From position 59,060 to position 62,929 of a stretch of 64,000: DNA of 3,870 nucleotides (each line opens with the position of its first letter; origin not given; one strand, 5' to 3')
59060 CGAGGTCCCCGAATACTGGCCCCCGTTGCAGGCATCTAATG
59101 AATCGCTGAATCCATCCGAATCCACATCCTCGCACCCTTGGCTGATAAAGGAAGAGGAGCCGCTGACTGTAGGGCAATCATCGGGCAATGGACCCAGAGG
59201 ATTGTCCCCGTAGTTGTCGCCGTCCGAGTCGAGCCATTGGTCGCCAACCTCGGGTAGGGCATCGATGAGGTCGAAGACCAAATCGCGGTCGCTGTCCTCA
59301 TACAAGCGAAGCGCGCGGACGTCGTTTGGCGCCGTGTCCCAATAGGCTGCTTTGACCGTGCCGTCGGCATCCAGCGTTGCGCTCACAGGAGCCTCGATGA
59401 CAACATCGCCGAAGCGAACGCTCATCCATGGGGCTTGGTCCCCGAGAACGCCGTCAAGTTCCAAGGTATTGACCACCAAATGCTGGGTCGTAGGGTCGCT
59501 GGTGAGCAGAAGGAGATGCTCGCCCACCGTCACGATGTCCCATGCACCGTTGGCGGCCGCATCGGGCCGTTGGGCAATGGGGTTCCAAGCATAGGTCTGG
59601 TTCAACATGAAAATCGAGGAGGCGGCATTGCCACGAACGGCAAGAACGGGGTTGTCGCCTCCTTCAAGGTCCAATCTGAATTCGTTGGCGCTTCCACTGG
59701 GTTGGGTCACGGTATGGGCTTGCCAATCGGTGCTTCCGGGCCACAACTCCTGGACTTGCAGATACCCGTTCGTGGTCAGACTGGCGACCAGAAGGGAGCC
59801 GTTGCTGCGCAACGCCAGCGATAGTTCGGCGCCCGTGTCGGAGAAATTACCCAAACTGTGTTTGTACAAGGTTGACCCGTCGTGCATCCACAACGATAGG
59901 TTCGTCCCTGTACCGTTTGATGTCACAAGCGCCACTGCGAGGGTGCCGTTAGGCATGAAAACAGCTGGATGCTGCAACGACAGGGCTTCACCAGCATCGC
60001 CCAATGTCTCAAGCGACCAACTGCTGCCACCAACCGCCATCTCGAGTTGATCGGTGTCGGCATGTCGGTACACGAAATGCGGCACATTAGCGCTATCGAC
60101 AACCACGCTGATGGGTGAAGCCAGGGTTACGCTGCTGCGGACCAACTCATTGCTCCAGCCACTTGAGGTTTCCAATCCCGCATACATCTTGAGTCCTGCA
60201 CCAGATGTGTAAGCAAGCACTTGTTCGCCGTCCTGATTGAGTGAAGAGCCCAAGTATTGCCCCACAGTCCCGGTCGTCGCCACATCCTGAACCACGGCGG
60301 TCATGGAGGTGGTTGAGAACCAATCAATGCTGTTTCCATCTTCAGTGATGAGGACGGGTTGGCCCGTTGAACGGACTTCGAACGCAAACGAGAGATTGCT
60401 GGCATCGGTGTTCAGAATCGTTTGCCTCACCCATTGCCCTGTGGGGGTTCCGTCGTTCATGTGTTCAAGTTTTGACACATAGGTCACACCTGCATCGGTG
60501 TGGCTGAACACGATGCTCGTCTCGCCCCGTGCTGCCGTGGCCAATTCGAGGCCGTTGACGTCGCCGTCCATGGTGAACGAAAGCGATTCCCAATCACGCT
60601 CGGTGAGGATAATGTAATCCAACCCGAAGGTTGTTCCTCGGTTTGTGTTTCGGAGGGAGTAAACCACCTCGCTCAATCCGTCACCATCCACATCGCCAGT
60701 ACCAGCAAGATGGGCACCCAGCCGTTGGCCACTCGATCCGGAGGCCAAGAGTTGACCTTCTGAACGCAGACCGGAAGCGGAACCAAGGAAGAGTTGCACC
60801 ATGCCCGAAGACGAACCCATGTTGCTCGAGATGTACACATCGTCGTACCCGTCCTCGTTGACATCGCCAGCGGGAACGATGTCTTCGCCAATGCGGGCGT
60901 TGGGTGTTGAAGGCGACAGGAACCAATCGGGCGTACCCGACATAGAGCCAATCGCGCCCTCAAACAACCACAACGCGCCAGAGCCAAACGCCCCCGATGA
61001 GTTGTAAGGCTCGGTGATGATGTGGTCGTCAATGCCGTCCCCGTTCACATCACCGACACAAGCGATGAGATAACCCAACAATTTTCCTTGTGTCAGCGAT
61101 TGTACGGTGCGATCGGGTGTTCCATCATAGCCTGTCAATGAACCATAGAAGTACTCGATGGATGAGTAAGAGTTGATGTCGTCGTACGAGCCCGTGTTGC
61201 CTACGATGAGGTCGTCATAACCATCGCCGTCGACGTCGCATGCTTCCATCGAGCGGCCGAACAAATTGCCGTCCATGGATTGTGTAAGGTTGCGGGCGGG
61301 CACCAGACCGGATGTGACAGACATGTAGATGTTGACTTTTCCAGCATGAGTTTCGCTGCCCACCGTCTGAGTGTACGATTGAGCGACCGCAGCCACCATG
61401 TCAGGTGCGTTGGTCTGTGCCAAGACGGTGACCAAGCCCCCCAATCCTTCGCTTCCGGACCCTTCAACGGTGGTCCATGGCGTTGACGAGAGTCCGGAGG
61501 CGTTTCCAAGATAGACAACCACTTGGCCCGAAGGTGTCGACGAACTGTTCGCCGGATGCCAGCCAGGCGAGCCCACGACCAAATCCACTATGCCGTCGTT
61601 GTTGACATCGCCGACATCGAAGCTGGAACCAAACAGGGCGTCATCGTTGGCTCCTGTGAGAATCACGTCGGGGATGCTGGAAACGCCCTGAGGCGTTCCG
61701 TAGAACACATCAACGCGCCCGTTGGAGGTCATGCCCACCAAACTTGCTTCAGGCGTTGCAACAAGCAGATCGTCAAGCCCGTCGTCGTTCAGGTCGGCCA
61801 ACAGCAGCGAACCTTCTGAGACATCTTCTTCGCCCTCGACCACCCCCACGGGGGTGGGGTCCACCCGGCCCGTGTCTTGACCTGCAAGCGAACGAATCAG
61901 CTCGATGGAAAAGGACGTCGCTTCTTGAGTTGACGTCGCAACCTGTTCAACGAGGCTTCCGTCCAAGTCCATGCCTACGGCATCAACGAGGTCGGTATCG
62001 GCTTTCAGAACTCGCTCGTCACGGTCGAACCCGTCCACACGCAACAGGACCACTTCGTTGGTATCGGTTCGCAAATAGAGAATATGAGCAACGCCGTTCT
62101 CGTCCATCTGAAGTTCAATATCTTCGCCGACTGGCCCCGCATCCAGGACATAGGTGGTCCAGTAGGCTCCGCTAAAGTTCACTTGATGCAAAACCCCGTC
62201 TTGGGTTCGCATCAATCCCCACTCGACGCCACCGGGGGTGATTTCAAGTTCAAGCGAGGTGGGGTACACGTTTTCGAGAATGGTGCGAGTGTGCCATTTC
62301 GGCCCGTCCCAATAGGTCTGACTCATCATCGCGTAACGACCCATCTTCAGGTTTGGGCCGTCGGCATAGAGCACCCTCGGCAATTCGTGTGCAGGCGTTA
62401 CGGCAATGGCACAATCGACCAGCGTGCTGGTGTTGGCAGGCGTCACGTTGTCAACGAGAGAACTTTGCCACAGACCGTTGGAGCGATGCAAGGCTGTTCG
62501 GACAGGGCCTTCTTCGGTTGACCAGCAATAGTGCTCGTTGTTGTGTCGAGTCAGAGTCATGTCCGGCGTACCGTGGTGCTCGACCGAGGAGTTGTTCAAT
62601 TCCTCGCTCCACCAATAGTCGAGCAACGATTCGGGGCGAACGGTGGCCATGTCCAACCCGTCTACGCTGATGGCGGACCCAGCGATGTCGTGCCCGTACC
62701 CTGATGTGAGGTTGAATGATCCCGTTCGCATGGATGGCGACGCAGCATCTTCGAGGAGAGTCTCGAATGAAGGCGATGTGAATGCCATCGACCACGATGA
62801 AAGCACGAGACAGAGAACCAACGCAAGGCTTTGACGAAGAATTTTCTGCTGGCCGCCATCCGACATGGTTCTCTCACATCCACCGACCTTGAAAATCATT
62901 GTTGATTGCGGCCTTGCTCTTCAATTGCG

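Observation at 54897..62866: Integrin-like giant adhesin followed by a cytoplasmic EF-hand/zinc-ribbon partner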

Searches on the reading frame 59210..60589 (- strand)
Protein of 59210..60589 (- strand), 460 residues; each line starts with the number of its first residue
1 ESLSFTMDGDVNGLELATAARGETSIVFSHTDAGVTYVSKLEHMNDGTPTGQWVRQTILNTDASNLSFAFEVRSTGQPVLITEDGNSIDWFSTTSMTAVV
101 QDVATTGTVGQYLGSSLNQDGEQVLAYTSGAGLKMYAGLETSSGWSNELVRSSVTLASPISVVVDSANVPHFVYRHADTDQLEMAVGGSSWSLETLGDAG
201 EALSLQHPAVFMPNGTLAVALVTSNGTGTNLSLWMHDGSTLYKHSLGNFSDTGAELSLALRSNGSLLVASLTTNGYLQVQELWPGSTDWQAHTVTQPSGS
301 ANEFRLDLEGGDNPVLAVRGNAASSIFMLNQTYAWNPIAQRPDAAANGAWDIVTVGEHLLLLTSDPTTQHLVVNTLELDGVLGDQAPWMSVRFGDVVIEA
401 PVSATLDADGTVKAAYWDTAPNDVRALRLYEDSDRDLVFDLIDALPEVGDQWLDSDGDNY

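Call 24: search_protein_families(library=pfam, proteins=[window:59210-60589:-], max_evalue=10)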
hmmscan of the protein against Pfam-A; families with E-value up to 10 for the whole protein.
window:59210-60589:- (460 aa): 2 families
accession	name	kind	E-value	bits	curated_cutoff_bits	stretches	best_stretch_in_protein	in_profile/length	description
PF19812.4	DUF6295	-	0.12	13.1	25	1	373-448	6-81/87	Family of unknown function (DUF6295)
PF24619.1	Ig_SibA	-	0.18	12.2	27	1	49-123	4-80/135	SibA-like, immunoglobulin-like domain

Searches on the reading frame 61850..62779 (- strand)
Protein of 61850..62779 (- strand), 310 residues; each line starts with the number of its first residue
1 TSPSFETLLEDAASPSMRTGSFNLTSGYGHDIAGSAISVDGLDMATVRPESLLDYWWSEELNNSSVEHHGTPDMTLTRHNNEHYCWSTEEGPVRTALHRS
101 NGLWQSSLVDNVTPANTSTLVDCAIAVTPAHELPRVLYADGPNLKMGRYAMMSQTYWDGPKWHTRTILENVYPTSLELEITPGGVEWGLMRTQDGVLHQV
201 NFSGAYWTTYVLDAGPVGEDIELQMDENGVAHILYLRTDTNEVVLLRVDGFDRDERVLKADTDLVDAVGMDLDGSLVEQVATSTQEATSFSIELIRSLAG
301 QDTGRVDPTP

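Call 24: search_protein_families(library=pfam, proteins=[window:61850-62779:-], max_evalue=10)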
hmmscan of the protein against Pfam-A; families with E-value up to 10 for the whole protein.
window:61850-62779:- (310 aa): 1 family
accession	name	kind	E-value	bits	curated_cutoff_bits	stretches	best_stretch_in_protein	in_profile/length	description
PF24593.1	DUF7617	-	0.2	12.1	27.4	1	179-218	19-56/128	Domain of unknown function (DUF7617)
